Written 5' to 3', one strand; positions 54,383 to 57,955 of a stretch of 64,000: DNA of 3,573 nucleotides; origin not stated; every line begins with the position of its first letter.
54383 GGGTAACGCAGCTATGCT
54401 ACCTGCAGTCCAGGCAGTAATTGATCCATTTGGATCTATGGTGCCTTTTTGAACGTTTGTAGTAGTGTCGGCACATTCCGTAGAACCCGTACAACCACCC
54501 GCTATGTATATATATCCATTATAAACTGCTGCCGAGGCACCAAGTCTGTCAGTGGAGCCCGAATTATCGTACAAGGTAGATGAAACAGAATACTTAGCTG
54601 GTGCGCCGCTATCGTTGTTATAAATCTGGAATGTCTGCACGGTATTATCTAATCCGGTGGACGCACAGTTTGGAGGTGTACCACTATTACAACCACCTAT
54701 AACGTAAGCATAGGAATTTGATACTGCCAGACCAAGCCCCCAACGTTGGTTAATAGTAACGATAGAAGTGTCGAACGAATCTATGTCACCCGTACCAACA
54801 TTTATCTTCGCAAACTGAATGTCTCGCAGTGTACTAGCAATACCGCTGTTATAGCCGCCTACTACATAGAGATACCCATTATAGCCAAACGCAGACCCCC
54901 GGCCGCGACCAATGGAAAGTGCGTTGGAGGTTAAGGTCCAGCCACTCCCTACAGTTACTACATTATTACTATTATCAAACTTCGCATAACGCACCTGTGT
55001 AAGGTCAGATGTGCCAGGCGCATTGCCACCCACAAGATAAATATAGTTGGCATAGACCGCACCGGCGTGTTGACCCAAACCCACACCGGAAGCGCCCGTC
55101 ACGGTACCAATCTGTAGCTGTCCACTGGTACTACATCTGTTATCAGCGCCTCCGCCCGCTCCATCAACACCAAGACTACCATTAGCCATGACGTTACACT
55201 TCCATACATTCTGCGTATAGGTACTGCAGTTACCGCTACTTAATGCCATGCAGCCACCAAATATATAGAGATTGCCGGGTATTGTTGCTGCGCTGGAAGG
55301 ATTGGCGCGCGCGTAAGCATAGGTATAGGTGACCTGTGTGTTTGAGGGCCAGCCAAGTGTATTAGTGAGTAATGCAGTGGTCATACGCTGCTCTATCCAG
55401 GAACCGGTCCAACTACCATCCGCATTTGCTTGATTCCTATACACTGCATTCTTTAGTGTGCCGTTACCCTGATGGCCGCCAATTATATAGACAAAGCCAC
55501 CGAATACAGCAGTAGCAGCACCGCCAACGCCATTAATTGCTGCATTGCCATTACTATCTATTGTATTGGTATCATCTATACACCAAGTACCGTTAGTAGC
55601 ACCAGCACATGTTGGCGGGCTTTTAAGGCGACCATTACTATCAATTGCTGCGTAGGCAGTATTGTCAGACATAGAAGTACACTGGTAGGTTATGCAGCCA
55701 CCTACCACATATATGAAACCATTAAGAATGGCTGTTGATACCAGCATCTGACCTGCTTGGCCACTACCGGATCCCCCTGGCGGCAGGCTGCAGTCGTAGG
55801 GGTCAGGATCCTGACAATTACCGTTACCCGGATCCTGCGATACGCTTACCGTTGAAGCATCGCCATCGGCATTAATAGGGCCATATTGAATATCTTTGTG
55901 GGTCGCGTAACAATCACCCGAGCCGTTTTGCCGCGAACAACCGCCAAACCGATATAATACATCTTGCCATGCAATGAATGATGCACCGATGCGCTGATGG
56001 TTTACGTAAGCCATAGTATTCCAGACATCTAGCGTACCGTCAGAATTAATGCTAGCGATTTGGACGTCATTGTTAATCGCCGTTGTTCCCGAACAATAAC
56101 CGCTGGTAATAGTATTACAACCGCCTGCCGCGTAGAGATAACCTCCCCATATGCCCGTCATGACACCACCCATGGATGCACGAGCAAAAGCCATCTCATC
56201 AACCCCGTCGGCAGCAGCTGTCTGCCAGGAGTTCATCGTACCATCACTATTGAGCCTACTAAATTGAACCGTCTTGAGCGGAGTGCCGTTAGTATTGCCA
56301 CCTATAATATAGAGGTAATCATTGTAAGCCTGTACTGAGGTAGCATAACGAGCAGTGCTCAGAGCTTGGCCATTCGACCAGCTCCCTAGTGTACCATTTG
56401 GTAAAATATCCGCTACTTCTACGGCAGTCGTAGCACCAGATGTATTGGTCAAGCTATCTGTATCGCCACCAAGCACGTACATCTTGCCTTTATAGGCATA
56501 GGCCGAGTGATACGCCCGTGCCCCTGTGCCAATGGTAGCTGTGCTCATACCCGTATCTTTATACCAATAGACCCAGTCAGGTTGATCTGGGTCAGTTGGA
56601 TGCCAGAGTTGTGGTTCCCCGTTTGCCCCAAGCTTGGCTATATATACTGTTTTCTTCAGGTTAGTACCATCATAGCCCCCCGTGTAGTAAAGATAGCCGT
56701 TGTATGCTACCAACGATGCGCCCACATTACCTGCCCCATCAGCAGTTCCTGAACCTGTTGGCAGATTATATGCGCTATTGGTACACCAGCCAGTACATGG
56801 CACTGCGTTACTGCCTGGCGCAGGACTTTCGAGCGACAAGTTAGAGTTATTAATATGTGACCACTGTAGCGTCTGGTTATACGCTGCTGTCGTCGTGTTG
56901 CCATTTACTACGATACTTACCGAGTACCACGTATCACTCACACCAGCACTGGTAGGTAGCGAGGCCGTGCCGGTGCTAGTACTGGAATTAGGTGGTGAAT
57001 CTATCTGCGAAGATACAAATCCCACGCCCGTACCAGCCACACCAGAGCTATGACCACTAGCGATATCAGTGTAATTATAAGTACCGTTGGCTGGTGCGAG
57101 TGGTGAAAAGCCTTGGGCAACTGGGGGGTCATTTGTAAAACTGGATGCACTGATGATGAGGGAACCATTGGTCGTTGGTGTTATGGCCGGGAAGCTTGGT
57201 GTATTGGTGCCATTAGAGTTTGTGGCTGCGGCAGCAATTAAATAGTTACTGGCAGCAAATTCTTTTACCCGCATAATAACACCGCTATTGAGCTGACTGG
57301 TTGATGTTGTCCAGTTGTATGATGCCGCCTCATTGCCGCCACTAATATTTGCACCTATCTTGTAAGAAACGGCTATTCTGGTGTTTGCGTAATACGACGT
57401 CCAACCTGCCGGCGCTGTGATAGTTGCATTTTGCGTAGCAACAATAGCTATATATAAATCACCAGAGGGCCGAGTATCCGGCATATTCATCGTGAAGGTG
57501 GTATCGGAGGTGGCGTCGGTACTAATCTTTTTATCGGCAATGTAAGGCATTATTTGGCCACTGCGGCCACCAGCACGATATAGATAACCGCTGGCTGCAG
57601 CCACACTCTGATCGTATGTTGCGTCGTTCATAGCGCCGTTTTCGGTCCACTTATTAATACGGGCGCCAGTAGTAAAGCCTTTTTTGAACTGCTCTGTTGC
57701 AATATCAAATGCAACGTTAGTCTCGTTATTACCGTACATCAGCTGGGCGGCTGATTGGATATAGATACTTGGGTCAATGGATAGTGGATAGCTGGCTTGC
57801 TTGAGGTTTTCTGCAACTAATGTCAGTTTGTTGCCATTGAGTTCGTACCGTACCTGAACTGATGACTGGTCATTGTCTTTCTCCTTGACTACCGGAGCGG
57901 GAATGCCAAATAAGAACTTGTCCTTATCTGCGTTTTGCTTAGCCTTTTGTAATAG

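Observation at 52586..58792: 2068-aa protein with exactly 18 Kelch-like blades, enough for three six-bladed propellers, many followed by Cys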

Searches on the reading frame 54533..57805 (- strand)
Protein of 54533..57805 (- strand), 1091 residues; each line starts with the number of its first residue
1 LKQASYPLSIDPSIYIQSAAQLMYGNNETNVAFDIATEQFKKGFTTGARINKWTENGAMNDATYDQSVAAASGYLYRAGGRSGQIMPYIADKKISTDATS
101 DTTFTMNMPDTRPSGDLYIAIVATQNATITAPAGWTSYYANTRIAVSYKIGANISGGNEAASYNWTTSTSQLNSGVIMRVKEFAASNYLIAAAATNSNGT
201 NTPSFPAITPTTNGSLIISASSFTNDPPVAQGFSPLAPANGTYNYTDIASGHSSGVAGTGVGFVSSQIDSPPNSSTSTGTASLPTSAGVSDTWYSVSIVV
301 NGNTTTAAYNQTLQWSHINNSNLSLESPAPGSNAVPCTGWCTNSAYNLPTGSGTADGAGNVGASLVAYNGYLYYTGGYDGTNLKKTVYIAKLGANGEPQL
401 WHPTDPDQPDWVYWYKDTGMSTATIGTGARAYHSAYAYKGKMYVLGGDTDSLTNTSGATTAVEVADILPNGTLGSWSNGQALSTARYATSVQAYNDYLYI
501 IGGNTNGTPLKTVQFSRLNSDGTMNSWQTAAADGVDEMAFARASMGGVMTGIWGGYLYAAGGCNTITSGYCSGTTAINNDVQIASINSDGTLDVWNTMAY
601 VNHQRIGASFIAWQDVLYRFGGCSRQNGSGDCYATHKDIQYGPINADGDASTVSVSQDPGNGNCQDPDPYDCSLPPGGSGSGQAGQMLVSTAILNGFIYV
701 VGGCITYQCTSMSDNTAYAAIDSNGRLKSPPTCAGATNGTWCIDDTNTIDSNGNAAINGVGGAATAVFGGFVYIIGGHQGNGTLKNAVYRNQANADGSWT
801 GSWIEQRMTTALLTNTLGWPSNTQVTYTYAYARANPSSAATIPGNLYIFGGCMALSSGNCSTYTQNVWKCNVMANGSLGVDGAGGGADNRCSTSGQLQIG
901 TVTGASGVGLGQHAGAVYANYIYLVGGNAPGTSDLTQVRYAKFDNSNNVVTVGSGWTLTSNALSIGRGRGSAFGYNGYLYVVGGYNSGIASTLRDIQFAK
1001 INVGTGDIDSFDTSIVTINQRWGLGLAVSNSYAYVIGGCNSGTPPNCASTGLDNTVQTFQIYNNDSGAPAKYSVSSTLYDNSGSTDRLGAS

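Call 28: find_related_loci(query=A3, collection=genome_contigs, flank=10000)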
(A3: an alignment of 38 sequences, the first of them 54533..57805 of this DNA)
Query A3 (1091 aa) in genome_contigs; peptide patterns used: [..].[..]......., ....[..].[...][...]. (x = any residue, [..] = any of these).
147 stretches matched a pattern; 116 encode a relative of the query (tblastn E <= 1e-3); the best 80 are kept; 80 distinct loci.
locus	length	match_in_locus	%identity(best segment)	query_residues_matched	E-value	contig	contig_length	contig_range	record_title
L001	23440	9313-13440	63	1-1091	0e+0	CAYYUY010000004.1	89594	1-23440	MAG TPA_asm: uncultured Candidatus Saccharibacteria bacterium isolate SRP193066_co1_2 genome assembly, contig: NODE_279_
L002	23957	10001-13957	50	1-1091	0e+0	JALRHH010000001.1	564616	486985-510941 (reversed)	MAG: Candidatus Saccharimonadia bacterium isolate MYJ.17 NODE_1_length_564616_cov_19.245983, whole genome shotgun sequen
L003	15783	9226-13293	46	1-1091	0e+0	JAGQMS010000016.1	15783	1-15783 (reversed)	MAG: Candidatus Saccharibacteria bacterium isolate HKST-UBA48 NODE_16_length_15783_cov_11.575322, whole genome shotgun s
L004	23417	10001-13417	44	1-1091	0e+0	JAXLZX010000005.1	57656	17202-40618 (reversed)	MAG: Candidatus Saccharimonadales bacterium isolate STL-PAT13 C1.59.fa-5, whole genome shotgun sequence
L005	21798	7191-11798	44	1-1091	0e+0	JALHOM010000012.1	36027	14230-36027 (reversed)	MAG: Candidatus Saccharibacteria bacterium isolate bin.149_sub c_000000005399, whole genome shotgun sequence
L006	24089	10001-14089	44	1-1091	0e+0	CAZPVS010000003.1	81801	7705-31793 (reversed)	MAG TPA_asm: uncultured Candidatus Saccharibacteria bacterium isolate SRP329715_co1_113 genome assembly, contig: NODE_32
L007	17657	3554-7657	44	1-1091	0e+0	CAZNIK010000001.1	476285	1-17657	MAG TPA_asm: uncultured Candidatus Saccharibacteria bacterium isolate binchicken_co245_158 genome assembly, contig: NODE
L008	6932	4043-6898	46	1-1047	0e+0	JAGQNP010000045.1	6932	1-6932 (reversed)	MAG: Candidatus Saccharibacteria bacterium isolate HKST-UBA71 NODE_45_length_6932_cov_2.835594, whole genome shotgun seq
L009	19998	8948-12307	44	1-1091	0e+0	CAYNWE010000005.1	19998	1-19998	MAG TPA_asm: uncultured Candidatus Saccharibacteria bacterium isolate binchicken_co328_38 genome assembly, contig: NODE_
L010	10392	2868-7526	44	1-1091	0e+0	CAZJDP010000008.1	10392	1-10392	MAG TPA_asm: uncultured Candidatus Saccharibacteria bacterium isolate SRP135725_co1_140 genome assembly, contig: NODE_90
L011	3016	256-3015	45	1-1002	0e+0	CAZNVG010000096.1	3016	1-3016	MAG TPA_asm: uncultured Candidatus Saccharibacteria bacterium isolate SRP342105_co1_34 genome assembly, contig: NODE_501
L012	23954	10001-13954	47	1-1091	0e+0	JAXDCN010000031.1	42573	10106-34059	MAG: Candidatus Saccharimonadales bacterium isolate POMEDNA-B45 Raw1_k127_682094, whole genome shotgun sequence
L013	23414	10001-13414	48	1-1091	0e+0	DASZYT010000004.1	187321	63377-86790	MAG TPA_asm: Candidatus Saccharimonadales bacterium isolate SMAG_U6217 k141_1042231, whole genome shotgun sequence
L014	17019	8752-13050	48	1-1091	0e+0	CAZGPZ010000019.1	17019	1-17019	MAG TPA_asm: uncultured Candidatus Saccharibacteria bacterium isolate SRP193066_co1_238 genome assembly, contig: NODE_31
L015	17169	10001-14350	47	1-1091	0e+0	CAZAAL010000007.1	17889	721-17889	MAG TPA_asm: uncultured Candidatus Saccharibacteria bacterium isolate SRP292972_co3_104 genome assembly, contig: NODE_15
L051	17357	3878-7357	45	1-1091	1e-171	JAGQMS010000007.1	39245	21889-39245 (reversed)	MAG: Candidatus Saccharibacteria bacterium isolate HKST-UBA48 NODE_7_length_39245_cov_13.048203, whole genome shotgun se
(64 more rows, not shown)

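Call 40: predict_structure(alignment_id=A3)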
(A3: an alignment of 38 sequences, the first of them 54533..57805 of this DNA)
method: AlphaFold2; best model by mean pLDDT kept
length: 1091 residues; sequences in the alignment: 38
mean_pLDDT: 78.9   pTM: 0.68
mean pLDDT of the five models: 78.9, 77.1, 76.6, 76.1, 73.0
residues with pLDDT >= 90: 325; 70-90: 562; 50-70: 92; < 50: 112
segments of 3 or more residues with pLDDT < 50: 1-47, 423-425, 657-670, 753-756, 810-818, 882-886, 1063-1091
pLDDT, mean of each block of 10 residues (from residue 1): 29 26 27 29 46 80 89 88 89 88 92 90 91 91 92 76 93 93 85 77 88 89 81 69 79 76 89 82 74 90 84 88 75 72 91 88 91 92 91 86 76 83 60 92 92 80 91 89 92 91 90 92 91 72 89 83 84 75 73 71 87 85 84 88 74 51 43 80 89 87 87 89 71 80 84 59 87 87 81 86 73 39 78 79 88 84 90 82 52 88 91 89 93 92 90 86 88 85 87 86 83 77 83 85 80 79 36 26 26 22
secondary structure, 60 per line:
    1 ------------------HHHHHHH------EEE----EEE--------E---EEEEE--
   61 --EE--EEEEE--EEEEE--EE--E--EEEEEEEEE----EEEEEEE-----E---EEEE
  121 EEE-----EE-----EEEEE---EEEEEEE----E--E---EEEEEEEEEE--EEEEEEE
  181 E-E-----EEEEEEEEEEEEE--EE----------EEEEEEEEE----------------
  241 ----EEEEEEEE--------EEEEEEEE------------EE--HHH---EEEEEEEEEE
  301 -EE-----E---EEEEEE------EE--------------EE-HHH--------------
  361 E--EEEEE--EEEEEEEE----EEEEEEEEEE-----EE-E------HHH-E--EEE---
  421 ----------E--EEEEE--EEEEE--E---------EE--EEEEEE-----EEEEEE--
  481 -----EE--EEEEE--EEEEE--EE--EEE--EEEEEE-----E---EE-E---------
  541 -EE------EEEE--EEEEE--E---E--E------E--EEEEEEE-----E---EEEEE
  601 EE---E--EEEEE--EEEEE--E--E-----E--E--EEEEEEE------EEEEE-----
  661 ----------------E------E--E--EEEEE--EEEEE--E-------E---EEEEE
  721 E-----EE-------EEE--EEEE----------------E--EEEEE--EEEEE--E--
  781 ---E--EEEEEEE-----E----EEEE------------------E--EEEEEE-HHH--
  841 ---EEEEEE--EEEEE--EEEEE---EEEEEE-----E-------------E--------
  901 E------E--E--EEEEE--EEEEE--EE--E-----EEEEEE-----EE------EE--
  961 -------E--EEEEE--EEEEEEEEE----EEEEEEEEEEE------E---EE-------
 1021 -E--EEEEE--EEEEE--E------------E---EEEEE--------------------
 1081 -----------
elements in order (helices of 4 or more, strands of 3 or more residues): H19-25 E32-34 E39-41 E54-58 E67-71 E74-78 E88-96 E101-107 E117-123 E136-140 E144-150 E162-171 E174-181 E189-201 E216-224 E245-252 E261-268 E291-300 E313-318 E364-368 E371-378 E383-392 E415-417 E434-438 E441-445 E462-467 E473-478 E490-494 E497-501 E508-510 E513-518 E550-553 E556-560 E580-586 E596-602 E609-613 E616-620 E638-644 E651-655 E690-694 E697-701 E716-721 E736-738 E741-744 E764-768 E771-775 E787-793 E804-807 E829-834 E844-849 E852-856 E859-863 E867-872 E914-918 E921-925 E938-943 E971-975 E978-986 E991-1001 E1025-1029 E1032-1036 E1056-1060

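Call 47: fold_search(model_id=the predicted structure, library=pdb)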
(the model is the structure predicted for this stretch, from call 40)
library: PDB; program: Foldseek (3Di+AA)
matches with E <= 10: 1367; with E <= 0.001: 514
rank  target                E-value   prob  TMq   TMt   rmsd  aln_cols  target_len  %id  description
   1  8glv_DA               4.3e-16  1.00  0.19  0.06  27.1      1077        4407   11  96-nm repeat unit of doublet microtubules from Chlamydomonas reinhardtii flagella (released 2023-05-31)
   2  7opu                  7.2e-13  1.00  0.15  0.57  22.5       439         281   18  Self-assembled crystal structure of the computationally designed SAKe6BE-3HH protein (released 2022-12-14)
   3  8pjr                  8.0e-13  1.00  0.15  0.54  23.4       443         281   18  Crystal structure of the SAKe6AC-LB protein (released 2024-07-10)
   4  7on7_A                8.3e-13  1.00  0.15  0.57  22.4       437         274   17  Crystal structure of the computationally designed SAKe6BE-L2 protein (released 2022-12-14)
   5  7on7_B                1.2e-12  1.00  0.19  0.70   6.1       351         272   17  Crystal structure of the computationally designed SAKe6BE-L2 protein (released 2022-12-14)
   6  7onc                  1.3e-12  1.00  0.15  0.56  22.5       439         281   18  Crystal structure of the computationally designed SAKe6BE protein (released 2022-12-14)
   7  9mf0_J                1.6e-12  1.00  0.24  0.76   4.5       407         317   14  Crystal structure of KRAS(GDP) bound to LZTR1(Kelch domain) (released 2025-09-10)
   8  9mez_J                1.8e-12  1.00  0.24  0.76   4.4       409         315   15  Crystal structure of MRAS(GDP) bound to LZTR1(Kelch domain) (released 2025-09-10)
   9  9d8p_A                1.8e-12  1.00  0.23  0.65   5.0       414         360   15  Focused map of Cryo-EM structure of Ubiquitin C-degron bound to KLHDC10-EloB/C (released 2024-11-20)
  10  9d1i_A                2.1e-12  1.00  0.24  0.64   5.6       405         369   16  Structure of Ubiquitin bound to KLHDC3-EloB/C (released 2024-11-20)
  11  9mf0_F                3.3e-12  1.00  0.24  0.76   4.3       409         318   15  Crystal structure of KRAS(GDP) bound to LZTR1(Kelch domain) (released 2025-09-10)
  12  9mez_D                3.3e-12  1.00  0.24  0.75   4.6       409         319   15  Crystal structure of MRAS(GDP) bound to LZTR1(Kelch domain) (released 2025-09-10)
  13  7pvp                  3.4e-12  1.00  0.15  0.56  23.7       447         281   17  Crystal structure of the SAKe6BC designer protein (released 2023-01-18)
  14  7ong                  3.7e-12  1.00  0.20  0.68   4.9       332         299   19  Crystal structure of the computationally designed SAKe6BE-L1 protein (released 2022-12-14)
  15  7op4                  3.7e-12  1.00  0.15  0.55  22.5       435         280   17  Crystal structure of the computationally designed SAKe6BE-3HH protein (released 2022-12-14)
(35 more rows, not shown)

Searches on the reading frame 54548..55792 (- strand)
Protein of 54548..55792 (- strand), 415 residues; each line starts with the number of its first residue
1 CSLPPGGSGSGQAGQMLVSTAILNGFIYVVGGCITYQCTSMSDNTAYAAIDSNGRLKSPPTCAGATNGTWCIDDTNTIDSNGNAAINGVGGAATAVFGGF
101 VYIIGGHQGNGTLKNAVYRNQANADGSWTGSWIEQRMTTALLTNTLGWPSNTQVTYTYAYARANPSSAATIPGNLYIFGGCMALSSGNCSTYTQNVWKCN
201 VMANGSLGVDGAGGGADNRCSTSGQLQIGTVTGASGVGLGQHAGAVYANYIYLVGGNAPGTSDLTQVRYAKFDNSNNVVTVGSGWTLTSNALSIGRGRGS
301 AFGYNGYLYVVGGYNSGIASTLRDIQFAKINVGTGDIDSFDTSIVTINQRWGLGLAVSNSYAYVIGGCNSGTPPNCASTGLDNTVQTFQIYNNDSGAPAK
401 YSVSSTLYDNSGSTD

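Call 21: search_protein_families(library=pfam, proteins=[window:54548-55792:-], max_evalue=1)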
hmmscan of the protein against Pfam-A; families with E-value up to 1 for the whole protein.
window:54548-55792:- (415 aa): 5 families
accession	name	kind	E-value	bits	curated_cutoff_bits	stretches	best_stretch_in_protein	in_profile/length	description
PF01344.31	Kelch_1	-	1.3e-12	47.4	20.1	4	165-192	4-25/46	Kelch motif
PF13964.12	Kelch_6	-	2.9e-08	33.9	25.3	3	242-282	5-43/50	Kelch motif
PF13418.12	Kelch_4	-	1.5e-06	28.4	21.6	0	90-118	4-32/49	Galactose oxidase, central domain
PF07646.21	Kelch_2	-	2e-05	24.8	21.3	0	165-186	4-21/48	Kelch motif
PF25210.1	Kelch_FKB95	-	0.014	15.5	70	0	19-38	84-103/268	FKB95, Kelch-repeats domain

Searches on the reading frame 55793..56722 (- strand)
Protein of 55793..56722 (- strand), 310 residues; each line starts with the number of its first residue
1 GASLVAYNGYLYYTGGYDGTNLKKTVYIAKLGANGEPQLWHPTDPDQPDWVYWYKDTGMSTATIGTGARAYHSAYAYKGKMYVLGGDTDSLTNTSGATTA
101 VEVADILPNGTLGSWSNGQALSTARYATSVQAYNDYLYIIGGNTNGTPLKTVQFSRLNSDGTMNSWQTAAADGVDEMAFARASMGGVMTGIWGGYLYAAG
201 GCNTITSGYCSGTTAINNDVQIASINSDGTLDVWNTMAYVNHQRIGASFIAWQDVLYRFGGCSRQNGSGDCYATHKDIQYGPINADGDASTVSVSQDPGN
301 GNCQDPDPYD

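Call 21: search_protein_families(library=pfam, proteins=[window:55793-56722:-], max_evalue=1)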
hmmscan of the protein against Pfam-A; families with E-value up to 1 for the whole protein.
window:55793-56722:- (310 aa): 8 families
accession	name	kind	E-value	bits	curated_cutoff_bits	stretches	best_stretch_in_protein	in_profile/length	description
PF01344.31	Kelch_1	-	2.1e-11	43.5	20.1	3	124-152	1-29/46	Kelch motif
PF24681.1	Kelch_KLHDC2_KLHL20_DRC7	-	8e-10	38.8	50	1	6-178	60-203/221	KLHDC2/KLHL20/DRC7 Kelch-repeats domain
PF13964.12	Kelch_6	-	2.1e-08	34.3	25.3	2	129-153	6-31/50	Kelch motif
PF24981.1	Beta-prop_ATRN-LZTR1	-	4.3e-08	33.2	50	1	65-148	198-284/289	Attractin/LZTR1 beta-propeller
PF13418.12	Kelch_4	-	0.00034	20.9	21.6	1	126-149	4-28/49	Galactose oxidase, central domain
PF25210.1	Kelch_FKB95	-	0.00078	19.6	70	0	68-92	79-103/268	FKB95, Kelch-repeats domain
PF07646.21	Kelch_2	-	0.24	11.9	21.3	0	125-156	2-33/48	Kelch motif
PF17164.10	DUF5122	-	0.32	11.7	27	0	217-232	18-33/36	Domain of unknown function (DUF5122) beta-propeller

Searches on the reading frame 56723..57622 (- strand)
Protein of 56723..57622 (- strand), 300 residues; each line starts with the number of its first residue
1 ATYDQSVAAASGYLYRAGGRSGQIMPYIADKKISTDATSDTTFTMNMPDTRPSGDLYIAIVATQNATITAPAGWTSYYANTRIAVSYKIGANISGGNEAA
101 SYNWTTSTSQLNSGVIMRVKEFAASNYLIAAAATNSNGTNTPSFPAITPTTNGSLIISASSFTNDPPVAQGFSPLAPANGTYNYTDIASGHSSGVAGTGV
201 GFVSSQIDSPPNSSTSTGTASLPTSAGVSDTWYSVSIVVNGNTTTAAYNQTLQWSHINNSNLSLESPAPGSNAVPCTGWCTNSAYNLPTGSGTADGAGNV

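Call 21: search_protein_families(library=pfam, proteins=[window:56723-57622:-], max_evalue=1)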
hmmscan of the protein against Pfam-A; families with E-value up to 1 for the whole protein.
window:56723-57622:- (300 aa): 1 family
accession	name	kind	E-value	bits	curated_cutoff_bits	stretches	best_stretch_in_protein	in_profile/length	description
PF06439.18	3keto-disac_hyd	-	0.069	13.6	26.8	1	102-258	66-153/187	3-keto-disaccharide hydrolase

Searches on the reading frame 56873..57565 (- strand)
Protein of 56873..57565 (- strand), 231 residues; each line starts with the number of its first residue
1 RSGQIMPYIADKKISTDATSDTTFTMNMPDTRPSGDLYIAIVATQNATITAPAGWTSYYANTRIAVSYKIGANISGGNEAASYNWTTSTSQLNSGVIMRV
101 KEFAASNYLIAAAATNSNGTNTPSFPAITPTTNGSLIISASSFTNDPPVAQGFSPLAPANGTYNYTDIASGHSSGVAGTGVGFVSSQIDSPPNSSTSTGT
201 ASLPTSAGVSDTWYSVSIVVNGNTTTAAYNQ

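Call 54: search_solved_structures(query=A5, max_evalue=10)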
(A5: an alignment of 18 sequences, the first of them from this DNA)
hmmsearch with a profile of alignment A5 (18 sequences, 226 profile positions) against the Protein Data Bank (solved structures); distinct sequences matched with E-value up to 10: 1.
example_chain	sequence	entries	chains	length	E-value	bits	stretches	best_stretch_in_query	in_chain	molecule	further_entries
1spk_A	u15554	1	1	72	1.4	11.8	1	148-172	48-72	RIKEN cDNA 1300006M19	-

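Call 56: search_protein_families(library=pfam, alignment_id=A5, max_evalue=1)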
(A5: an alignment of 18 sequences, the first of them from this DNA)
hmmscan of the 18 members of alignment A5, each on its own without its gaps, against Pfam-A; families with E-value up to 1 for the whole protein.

A. member 1, seq(231 aa): 1 family
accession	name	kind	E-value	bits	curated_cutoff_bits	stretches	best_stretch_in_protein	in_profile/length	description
PF20009.4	GEVED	-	0.75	11.1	24.4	0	71-117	22-68/78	GEVED domain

B. families by the number of members that match (of 18 scanned): 4 families
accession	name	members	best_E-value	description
PF17789.7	MG4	2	0.078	Macroglobulin domain MG4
PF06439.18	3keto-disac_hyd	1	0.068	3-keto-disaccharide hydrolase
PF10738.15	Lpp-LpqN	1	0.1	Probable lipoprotein LpqN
PF20009.4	GEVED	1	0.75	GEVED domain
